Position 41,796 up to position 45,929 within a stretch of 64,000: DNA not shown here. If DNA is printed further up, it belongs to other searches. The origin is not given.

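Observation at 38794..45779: Two tandem paralogous giant genes (1277 and 998 aa) split the normally adjacent topA-trmFO pair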

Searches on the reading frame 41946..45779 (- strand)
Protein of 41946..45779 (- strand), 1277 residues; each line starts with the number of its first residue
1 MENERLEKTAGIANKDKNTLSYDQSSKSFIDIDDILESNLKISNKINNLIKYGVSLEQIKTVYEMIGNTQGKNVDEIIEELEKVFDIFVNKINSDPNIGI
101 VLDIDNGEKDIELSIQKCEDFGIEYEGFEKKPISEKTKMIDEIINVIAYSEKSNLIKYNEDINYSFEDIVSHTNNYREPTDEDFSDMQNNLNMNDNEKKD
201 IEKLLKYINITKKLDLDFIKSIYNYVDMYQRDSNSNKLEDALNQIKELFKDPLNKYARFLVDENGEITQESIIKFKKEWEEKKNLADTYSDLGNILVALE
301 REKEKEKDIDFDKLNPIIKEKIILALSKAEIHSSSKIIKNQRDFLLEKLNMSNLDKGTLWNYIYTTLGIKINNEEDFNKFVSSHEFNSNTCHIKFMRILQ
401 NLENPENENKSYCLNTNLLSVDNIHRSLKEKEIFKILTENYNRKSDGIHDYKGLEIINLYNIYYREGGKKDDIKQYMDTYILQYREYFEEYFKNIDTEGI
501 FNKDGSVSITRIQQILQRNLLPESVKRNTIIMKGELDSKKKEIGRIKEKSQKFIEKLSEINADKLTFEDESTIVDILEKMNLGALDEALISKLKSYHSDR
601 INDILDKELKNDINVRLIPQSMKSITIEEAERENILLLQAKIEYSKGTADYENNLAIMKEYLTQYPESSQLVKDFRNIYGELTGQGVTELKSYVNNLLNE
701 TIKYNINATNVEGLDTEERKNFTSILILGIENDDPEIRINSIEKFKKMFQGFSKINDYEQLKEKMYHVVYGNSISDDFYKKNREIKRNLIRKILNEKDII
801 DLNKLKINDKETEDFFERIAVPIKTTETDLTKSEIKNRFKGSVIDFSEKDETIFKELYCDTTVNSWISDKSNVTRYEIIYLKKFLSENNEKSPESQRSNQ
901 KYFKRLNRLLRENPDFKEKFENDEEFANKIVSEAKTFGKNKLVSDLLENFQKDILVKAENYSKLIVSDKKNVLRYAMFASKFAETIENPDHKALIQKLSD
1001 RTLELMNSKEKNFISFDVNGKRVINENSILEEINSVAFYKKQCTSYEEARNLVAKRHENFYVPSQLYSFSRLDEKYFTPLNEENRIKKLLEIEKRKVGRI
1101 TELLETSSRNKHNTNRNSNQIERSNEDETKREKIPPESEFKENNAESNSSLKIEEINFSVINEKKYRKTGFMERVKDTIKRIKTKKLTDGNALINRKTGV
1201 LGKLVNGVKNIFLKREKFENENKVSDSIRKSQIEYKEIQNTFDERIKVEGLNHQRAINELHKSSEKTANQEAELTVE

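Call 5: search_protein_families(library=pfam, proteins=[window:41946-45779:-], max_evalue=0.1)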
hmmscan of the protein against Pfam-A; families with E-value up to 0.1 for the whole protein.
window:41946-45779:- (1277 aa): 0 families

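Call 6: search_protein_families(library=ncbifam, proteins=[window:41946-45779:-], max_evalue=0.1)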
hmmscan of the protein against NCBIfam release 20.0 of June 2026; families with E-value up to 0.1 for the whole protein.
window:41946-45779:- (1277 aa): 0 families

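Call 7: find_homologous_proteins(query=window:41946-45779:-, max_evalue=0.001)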
Query window:41946-45779:- (1277 aa): 4 proteins with E <= 0.001 among 8000 candidates.
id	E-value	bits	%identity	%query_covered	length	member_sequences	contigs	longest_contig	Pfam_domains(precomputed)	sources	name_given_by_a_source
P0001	0.0e+0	2705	100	100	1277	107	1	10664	-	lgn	-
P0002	0.0e+0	2363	87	100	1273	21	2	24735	-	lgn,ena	-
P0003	1.4e-258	879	40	100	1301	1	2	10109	-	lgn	-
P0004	2.0e-249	849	40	99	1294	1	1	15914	-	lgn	-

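Call 8: find_encoding_contigs(protein=window:41946-45779:-, flank=10000, max_places=6)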
Protein window:41946-45779:- (1277 aa): 14 contigs read that carry it; 6 places shown.
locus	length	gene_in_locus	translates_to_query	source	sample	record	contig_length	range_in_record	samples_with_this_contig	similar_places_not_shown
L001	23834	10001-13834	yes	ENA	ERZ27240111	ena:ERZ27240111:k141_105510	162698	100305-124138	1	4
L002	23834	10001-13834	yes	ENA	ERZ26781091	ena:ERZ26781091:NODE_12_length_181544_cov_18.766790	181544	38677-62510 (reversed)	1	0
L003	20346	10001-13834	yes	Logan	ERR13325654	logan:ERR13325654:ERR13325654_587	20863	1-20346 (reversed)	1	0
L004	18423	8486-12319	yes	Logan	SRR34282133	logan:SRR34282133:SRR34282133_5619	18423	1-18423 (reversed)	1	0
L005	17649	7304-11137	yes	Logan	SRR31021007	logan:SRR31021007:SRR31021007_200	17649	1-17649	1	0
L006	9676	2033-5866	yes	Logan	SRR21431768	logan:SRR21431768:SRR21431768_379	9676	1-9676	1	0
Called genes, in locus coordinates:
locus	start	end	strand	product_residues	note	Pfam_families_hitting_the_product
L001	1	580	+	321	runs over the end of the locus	PF03717:PBP_dimer, PF21922:PBP_dimer_2 (faint)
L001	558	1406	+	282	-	PF00905:Transpeptidase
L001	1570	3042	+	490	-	PF01225:Mur_ligase, PF08245:Mur_ligase_M, PF02875:Mur_ligase_C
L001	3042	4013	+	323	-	PF00953:Glycos_transf_4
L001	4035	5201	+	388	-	PF01098:FTSW_RODA_SPOVE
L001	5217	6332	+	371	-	PF03033:Glyco_transf_28, PF04101:Glyco_tran_28_C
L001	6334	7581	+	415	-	-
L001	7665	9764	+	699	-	PF01751:Toprim, PF01131:Topoisom_bac, PF01396:Zn_ribbon_Top1, PF13408:Zn_ribbon_recom (faint)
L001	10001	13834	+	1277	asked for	-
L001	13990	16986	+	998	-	-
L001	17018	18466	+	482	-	PF01134:GIDA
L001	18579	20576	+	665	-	-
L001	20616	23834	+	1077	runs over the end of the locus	-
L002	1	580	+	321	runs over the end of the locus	PF03717:PBP_dimer, PF21922:PBP_dimer_2 (faint)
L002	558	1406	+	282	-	PF00905:Transpeptidase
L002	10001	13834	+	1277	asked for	-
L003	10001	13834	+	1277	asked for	-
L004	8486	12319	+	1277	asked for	-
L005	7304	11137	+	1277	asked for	-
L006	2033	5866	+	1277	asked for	-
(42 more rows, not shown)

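Call 13: find_related_loci(query=A1, collection=genome_contigs, flank=10000)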
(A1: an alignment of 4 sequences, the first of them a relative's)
Query A1 (1277 aa) in genome_contigs; peptide patterns used: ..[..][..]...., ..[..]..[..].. (x = any residue, [..] = any of these).
127 stretches matched a pattern, but none encodes a relative of the query by tblastn (E <= 1e-3).

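Call 29: find_encoding_contigs(protein=P0002, flank=10000, max_places=4)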
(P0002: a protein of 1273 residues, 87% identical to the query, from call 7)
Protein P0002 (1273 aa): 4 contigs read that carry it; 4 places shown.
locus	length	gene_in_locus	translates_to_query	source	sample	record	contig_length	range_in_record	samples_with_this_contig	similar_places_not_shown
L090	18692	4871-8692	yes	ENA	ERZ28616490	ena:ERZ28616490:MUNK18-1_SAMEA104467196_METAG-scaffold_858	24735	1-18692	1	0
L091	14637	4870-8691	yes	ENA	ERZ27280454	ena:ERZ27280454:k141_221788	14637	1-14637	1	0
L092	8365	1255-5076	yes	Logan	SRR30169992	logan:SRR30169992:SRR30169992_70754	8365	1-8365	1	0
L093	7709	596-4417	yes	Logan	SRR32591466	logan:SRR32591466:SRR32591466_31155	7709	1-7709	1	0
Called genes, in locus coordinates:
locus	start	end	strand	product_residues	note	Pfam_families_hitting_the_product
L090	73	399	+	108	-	PF03033:Glyco_transf_28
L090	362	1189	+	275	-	PF03033:Glyco_transf_28, PF04101:Glyco_tran_28_C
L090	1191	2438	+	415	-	-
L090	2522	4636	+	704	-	PF01751:Toprim, PF01131:Topoisom_bac, PF01396:Zn_ribbon_Top1, PF13408:Zn_ribbon_recom (faint)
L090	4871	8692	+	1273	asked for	-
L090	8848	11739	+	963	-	-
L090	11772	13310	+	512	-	PF01134:GIDA, PF07992:Pyr_redox_2 (faint)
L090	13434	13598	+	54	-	-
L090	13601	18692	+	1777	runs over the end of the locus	-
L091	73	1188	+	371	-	PF03033:Glyco_transf_28, PF04101:Glyco_tran_28_C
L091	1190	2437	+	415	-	-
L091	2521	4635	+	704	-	PF01751:Toprim, PF01131:Topoisom_bac, PF01396:Zn_ribbon_Top1, PF13408:Zn_ribbon_recom (faint)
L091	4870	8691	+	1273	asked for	-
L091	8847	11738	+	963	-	-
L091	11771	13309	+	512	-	PF01134:GIDA, PF07992:Pyr_redox_2 (faint)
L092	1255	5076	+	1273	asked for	-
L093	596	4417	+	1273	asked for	-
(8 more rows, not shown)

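Call 30: find_encoding_contigs(protein=P0003, flank=10000, max_places=3)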
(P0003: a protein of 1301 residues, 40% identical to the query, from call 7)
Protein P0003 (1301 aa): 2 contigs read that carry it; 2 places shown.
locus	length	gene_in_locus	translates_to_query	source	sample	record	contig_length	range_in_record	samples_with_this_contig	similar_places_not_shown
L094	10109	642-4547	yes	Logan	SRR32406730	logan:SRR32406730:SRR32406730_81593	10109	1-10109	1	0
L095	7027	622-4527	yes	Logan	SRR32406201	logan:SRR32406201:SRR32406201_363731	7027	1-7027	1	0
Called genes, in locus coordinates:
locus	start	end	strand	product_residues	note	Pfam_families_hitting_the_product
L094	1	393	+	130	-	?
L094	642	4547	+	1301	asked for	-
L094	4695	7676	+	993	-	-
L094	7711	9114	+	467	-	PF01134:GIDA, PF07992:Pyr_redox_2 (weak)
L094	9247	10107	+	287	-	?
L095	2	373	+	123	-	?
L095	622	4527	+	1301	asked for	-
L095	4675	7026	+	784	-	?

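Call 33: search_protein_families(library=padloc, proteins=[window:41946-45779:-], max_evalue=0.1)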
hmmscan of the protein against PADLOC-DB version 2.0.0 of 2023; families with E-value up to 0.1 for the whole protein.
window:41946-45779:- (1277 aa): 0 families

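Call 34: search_protein_families(library=phrogs, proteins=[window:41946-45779:-], max_evalue=0.1)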
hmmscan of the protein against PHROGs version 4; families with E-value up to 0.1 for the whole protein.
window:41946-45779:- (1277 aa): 1 family
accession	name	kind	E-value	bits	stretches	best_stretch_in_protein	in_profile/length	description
phrog_22722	-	unknown function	0.011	16.5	1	961-1003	51-91/174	-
